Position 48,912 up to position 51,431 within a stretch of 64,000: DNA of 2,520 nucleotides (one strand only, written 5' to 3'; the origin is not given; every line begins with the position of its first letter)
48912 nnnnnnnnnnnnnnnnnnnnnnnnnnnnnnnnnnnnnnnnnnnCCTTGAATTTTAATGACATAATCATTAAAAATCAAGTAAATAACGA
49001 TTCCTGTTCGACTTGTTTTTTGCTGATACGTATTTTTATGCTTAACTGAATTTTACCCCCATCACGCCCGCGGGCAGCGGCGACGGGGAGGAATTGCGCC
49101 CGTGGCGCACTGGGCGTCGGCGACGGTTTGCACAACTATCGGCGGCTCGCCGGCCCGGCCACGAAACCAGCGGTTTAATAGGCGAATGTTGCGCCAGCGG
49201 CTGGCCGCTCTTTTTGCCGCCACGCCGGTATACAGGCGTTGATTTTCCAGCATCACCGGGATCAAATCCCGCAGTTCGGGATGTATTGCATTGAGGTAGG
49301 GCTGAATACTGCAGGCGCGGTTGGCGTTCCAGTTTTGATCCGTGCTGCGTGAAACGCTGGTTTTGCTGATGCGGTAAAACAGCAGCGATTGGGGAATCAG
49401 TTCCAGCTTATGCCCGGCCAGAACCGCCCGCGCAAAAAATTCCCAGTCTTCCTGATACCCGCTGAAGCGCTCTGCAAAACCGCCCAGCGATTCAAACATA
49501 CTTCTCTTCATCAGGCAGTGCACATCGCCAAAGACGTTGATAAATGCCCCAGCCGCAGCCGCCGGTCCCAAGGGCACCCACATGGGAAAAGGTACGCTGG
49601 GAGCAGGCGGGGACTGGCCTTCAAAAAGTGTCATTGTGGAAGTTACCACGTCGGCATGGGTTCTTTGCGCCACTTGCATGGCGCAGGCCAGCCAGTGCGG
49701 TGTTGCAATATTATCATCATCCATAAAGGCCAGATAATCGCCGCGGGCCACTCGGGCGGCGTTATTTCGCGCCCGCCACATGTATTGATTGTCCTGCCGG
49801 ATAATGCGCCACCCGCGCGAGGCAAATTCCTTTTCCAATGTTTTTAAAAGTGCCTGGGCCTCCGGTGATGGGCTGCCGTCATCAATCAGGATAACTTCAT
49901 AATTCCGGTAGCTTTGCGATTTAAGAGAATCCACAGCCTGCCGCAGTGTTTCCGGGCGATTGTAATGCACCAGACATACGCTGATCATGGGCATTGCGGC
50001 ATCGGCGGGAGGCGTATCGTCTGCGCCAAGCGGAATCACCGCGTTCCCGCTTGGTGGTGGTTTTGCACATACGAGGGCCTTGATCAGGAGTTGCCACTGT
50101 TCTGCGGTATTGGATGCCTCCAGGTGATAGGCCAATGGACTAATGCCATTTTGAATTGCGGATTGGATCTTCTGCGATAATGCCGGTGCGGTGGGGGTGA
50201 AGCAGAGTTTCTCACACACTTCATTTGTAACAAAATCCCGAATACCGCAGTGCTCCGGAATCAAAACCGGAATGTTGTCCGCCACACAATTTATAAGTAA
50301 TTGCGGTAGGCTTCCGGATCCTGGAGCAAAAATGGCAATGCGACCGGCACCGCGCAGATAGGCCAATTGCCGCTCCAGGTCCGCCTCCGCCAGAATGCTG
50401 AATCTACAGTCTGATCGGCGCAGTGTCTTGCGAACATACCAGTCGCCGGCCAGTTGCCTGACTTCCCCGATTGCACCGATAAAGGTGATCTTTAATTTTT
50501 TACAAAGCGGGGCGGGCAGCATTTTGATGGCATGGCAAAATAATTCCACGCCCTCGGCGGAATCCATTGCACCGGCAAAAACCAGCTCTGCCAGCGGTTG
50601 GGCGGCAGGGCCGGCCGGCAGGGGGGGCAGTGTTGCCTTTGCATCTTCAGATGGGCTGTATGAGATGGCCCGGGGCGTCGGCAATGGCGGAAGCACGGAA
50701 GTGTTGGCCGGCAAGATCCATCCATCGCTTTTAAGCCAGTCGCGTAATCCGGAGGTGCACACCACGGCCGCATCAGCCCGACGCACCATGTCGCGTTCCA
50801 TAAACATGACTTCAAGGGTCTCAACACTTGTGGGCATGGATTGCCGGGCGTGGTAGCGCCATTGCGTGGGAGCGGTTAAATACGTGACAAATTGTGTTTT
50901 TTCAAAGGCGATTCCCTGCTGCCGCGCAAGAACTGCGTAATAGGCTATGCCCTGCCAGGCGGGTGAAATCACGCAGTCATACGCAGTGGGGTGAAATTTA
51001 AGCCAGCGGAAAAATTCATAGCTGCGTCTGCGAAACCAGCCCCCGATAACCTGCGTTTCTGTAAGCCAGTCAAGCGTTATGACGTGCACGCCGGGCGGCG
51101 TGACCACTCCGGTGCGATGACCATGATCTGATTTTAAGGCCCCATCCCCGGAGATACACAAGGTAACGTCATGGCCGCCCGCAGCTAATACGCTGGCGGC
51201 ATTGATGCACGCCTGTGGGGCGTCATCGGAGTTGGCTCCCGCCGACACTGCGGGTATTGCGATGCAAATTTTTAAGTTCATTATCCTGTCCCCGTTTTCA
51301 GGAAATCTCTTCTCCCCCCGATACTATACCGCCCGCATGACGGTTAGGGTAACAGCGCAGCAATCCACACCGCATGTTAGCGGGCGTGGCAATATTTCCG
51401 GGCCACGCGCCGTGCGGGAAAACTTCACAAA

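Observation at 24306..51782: A 27 kb glycan-biosynthesis island ends at tRNA-Arg and contains toxin-antitoxin debris and paralogous DUF4143 ATPases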

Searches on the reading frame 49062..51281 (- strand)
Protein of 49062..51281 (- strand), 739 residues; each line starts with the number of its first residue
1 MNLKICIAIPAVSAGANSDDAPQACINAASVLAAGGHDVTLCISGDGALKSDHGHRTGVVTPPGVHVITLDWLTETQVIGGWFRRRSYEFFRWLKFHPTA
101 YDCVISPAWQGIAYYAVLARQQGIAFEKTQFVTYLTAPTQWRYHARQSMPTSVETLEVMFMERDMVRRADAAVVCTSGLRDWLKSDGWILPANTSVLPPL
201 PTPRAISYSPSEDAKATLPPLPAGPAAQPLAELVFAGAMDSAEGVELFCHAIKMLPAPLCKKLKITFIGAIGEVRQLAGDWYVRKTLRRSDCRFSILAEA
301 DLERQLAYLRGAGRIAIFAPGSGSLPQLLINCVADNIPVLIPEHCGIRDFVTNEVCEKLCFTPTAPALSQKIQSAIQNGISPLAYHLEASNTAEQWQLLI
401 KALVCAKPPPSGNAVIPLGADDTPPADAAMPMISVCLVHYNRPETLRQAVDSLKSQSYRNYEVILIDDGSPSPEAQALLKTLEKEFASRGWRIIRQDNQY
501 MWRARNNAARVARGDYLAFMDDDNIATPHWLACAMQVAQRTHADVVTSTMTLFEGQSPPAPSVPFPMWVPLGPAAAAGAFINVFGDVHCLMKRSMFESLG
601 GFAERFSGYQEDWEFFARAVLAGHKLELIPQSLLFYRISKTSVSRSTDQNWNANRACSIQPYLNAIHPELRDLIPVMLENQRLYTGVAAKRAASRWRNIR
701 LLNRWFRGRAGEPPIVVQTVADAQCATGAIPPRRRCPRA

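Call 6: search_protein_families(library=pfam, proteins=[window:49062-51281:-], max_evalue=0.01)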
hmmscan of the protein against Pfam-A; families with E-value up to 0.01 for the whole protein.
window:49062-51281:- (739 aa): 8 families
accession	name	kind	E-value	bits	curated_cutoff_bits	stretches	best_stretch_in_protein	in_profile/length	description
PF00535.33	Glycos_transf_2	-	4.2e-28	98.8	23.3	1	434-557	1-122/168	Glycosyl transferase family 2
PF10111.15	Glyco_tranf_2_2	-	2.4e-13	50.7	27.3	2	588-644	167-223/276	Glycosyltransferase like family 2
PF13579.12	Glyco_trans_4_4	-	4.3e-08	34.1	29.7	1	29-198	11-156/158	Glycosyl transferase 4-like domain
PF13641.12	Glyco_tranf_2_3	-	4.4e-08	33.9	27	1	432-643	2-209/230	Glycosyltransferase like family 2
PF00534.26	Glycos_transf_1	-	0.00015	21.8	26.4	0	233-380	18-160/172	Glycosyl transferases group 1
PF02709.20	Glyco_transf_7C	-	0.00028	20.9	23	1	589-631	24-67/78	N-terminal domain of galactosyltransferase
PF13439.12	Glyco_transf_4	-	0.00081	19.9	28.5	1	27-198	10-163/170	Glycosyltransferase Family 4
PF13632.12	Glyco_trans_2_3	-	0.0068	16.7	27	0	577-646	66-132/198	Glycosyl transferase family group 2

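Call 41: find_homologous_proteins(query=window:49062-51281:-, max_evalue=1e-40)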
Query window:49062-51281:- (739 aa): 19 proteins with E <= 1e-40 among 8000 candidates.
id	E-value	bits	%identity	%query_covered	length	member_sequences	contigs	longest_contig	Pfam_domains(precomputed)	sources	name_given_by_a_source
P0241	0.0e+0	1687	99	100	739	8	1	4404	PF10111.15,PF13641.13,PF00535.33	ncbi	-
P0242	0.0e+0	1360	81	100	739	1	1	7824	PF10111.15,PF13641.13,PF00534.27,PF13579.13,PF00535.33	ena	-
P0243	0.0e+0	1334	79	97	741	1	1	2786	PF10111.15,PF13641.13,PF13579.13,PF00535.33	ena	-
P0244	0.0e+0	1193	71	99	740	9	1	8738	PF10111.15,PF13641.13,PF00535.33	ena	-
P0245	0.0e+0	1189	71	99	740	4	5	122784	PF10111.15,PF13641.13,PF00535.33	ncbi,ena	-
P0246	0.0e+0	1174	70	99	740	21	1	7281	PF10111.15,PF13641.13,PF13579.13,PF00535.33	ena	-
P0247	0.0e+0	1137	68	100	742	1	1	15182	PF10111.15,PF13641.13,PF13439.13,PF00535.33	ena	-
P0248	0.0e+0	1017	61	100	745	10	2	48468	PF10111.15,PF13641.13,PF00534.27,PF13579.13,PF00535.33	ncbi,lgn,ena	-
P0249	1.3e-293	994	60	100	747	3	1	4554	PF10111.15,PF13641.13,PF00535.33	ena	-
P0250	7.3e-293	991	60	100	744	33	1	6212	PF10111.15,PF13641.13,PF00534.27,PF13579.13,PF00535.33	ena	-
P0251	2.0e-292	990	60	100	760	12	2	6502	PF10111.15,PF13641.13,PF00534.27,PF13579.13,PF13439.13,PF00535.33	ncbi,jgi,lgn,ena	jgi:GT2 family glycosyltransferase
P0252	8.9e-278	941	63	88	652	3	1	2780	PF10111.15,PF13641.13,PF00534.27,PF00535.33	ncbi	ncbi:MAG: glycosyltransferase, partial [Phycisphaerae bacterium]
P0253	3.8e-119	417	35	89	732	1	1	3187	PF13632.13,PF10111.15,PF13641.13,PF00534.27,PF13579.13,PF13439.13,PF00535.33,PF20706.4,PF13692.13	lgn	-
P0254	2.3e-110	388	37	91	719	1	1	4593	PF13632.13,PF10111.15,PF13641.13,PF00534.27,PF13579.13,PF08323.18,PF13439.13,PF00535.33,PF20706.4,PF13692.13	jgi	jgi:GT2 family glycosyltransferase/glycosyltransferase involved in cell wall biosynthesis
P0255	1.2e-109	386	34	91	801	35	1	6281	PF10111.15,PF13641.13,PF00534.27,PF13579.13,PF13439.13,PF00535.33,PF20706.4,PF13692.13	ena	-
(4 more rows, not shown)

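Call 42: find_encoding_contigs(protein=P0245, flank=10000, max_places=3)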
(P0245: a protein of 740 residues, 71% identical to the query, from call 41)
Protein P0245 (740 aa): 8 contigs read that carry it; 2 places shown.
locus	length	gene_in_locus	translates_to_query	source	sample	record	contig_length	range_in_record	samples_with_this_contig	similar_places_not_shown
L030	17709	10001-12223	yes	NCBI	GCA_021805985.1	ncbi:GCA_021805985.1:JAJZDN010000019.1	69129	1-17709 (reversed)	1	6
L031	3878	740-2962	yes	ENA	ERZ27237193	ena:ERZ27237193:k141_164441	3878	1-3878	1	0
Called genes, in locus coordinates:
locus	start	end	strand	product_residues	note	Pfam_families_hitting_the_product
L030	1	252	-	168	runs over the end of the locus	PF05974:DUF892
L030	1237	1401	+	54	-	-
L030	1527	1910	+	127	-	-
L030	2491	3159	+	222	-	-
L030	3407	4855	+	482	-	PF00072:Response_reg, PF00158:Sigma54_activat, PF14532:Sigma54_activ_2, PF07728:AAA_5 (weak), PF25601:AAA_lid_14, PF02954:HTH_8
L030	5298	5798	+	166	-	PF01797:Y1_Tnp (weak)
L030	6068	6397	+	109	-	-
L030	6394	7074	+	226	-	PF08843:AbiEii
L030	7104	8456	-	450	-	PF10396:TrmE_N, PF12631:MnmE_helical, PF01926:MMR_HSR1, PF02421:FeoB_N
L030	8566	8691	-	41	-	-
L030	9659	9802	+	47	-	-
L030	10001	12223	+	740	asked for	PF00535:Glycos_transf_2, PF13641:Glyco_tranf_2_3, PF10111:Glyco_tranf_2_2 (weak)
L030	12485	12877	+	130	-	PF03625:DUF302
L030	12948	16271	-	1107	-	-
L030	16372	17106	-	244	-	PF08241:Methyltransf_11, PF13649:Methyltransf_25 (weak), PF13847:Methyltransf_31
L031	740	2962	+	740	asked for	PF00535:Glycos_transf_2, PF13641:Glyco_tranf_2_3, PF10111:Glyco_tranf_2_2 (weak)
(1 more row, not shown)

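Call 43: find_encoding_contigs(protein=P0242, flank=10000, max_places=2)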
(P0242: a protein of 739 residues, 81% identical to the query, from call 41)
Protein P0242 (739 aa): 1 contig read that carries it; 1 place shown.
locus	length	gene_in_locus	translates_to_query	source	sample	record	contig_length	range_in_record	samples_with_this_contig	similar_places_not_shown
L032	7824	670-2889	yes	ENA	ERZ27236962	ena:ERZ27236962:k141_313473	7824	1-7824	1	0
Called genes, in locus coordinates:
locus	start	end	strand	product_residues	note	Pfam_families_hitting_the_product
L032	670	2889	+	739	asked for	PF13579:Glyco_trans_4_4, PF00534:Glycos_transf_1 (faint), PF10111:Glyco_tranf_2_2 (faint), PF00535:Glycos_transf_2, PF13641:Glyco_tranf_2_3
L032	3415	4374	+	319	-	PF02353:CMAS (weak), PF13489:Methyltransf_23 (weak), PF08241:Methyltransf_11, PF08242:Methyltransf_12, PF13649:Methyltransf_25, PF13847:Methyltransf_31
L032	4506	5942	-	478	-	PF00512:HisKA, PF02518:HATPase_c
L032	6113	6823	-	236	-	PF00072:Response_reg, PF00486:Trans_reg_C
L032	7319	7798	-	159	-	PF00293:NUDIX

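Call 76: find_encoding_contigs(protein=P0248, flank=10000, max_places=2)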
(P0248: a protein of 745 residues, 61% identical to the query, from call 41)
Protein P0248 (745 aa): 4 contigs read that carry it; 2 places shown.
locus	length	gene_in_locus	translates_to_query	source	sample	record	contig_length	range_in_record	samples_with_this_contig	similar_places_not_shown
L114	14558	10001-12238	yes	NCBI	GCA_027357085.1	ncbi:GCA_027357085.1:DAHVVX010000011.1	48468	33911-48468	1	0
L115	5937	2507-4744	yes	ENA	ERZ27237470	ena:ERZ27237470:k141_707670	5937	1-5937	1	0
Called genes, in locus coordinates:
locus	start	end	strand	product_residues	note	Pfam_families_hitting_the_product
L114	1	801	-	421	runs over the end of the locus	PF05221:AdoHcyase, PF02826:2-Hacid_dh_C (weak), PF00670:AdoHcyase_NAD, PF07991:KARI_N (weak)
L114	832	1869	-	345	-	PF01022:HTH_5, PF12802:MarR_2, PF12840:HTH_20, PF09339:HTH_IclR, PF01209:Ubie_methyltran, PF13489:Methyltransf_23, PF13649:Methyltransf_25, PF13847:Methyltransf_31, +3 more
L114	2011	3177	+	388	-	PF20511:PMI_typeI_cat, PF07883:Cupin_2 (faint)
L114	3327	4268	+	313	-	PF01479:S4, PF00849:PseudoU_synth_2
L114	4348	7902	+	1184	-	PF02574:S-methyl_trans, PF00809:Pterin_bind, PF02607:B12-binding_2, PF02310:B12-binding, PF02965:Met_synt_B12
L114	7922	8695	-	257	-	PF08534:Redoxin, PF00578:AhpC-TSA, PF00085:Thioredoxin (faint), PF13905:Thioredoxin_8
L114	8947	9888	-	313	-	PF13641:Glyco_tranf_2_3, PF00535:Glycos_transf_2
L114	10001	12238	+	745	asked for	PF13579:Glyco_trans_4_4, PF00534:Glycos_transf_1 (faint), PF00535:Glycos_transf_2, PF10111:Glyco_tranf_2_2, PF13641:Glyco_tranf_2_3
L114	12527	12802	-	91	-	-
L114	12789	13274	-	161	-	-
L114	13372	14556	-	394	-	?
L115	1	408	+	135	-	?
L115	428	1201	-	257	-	PF08534:Redoxin, PF00578:AhpC-TSA, PF00085:Thioredoxin (faint), PF13905:Thioredoxin_8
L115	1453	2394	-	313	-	PF13641:Glyco_tranf_2_3, PF00535:Glycos_transf_2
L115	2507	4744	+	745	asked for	PF13579:Glyco_trans_4_4, PF00534:Glycos_transf_1 (faint), PF00535:Glycos_transf_2, PF10111:Glyco_tranf_2_2, PF13641:Glyco_tranf_2_3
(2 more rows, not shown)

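Call 77: find_encoding_contigs(protein=P0247, flank=10000, max_places=2)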
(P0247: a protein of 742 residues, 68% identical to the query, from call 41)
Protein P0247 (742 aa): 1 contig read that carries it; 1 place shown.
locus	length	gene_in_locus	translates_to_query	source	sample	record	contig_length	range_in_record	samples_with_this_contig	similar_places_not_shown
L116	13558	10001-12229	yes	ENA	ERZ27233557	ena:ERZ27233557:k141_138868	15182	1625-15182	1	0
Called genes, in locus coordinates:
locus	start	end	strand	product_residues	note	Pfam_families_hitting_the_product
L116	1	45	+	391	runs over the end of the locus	PF07690:MFS_1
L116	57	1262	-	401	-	PF00356:LacI (weak), PF00532:Peripla_BP_1 (weak), PF13377:Peripla_BP_3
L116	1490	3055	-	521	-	PF13231:PMT_2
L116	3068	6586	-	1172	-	PF08471:Ribonuc_red_2_N, PF02867:Ribonuc_red_lgC, PF12637:TSCPD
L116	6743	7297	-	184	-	PF22769:DCD, PF00692:dUTPase (faint)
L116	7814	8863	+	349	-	PF00730:HhH-GPD, PF00633:HHH, PF14815:NUDIX_4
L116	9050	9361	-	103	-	-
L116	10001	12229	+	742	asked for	PF13439:Glyco_transf_4 (faint), PF00535:Glycos_transf_2, PF13641:Glyco_tranf_2_3, PF10111:Glyco_tranf_2_2 (weak)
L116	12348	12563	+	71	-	-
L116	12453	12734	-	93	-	-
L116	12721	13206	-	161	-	-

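Call 80: search_protein_families(library=pfam, proteins=[L116:12721-13206:-, L116:12453-12734:-, L114:12789-13274:-, L114:12527-12802:-, L116:9050-9361:-], max_evalue=0.1)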
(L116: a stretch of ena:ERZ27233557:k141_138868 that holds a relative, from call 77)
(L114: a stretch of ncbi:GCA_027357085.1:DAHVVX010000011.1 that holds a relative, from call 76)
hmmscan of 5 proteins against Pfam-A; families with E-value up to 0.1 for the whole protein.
L116:12721-13206:- (161 aa): 2 families
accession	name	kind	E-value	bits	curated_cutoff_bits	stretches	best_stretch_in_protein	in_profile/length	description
PF01850.27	PIN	-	0.013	16.5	23.6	1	37-118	28-109/120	PIN domain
PF13470.12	PIN_3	-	0.093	14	27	0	100-122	93-115/115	PIN domain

L116:12453-12734:- (93 aa): 0 families

L114:12789-13274:- (161 aa): 1 family
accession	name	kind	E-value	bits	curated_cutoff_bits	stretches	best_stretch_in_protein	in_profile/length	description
PF01850.27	PIN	-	0.059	14.4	23.6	0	4-118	1-109/120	PIN domain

L114:12527-12802:- (91 aa): 0 families

L116:9050-9361:- (103 aa): 0 families
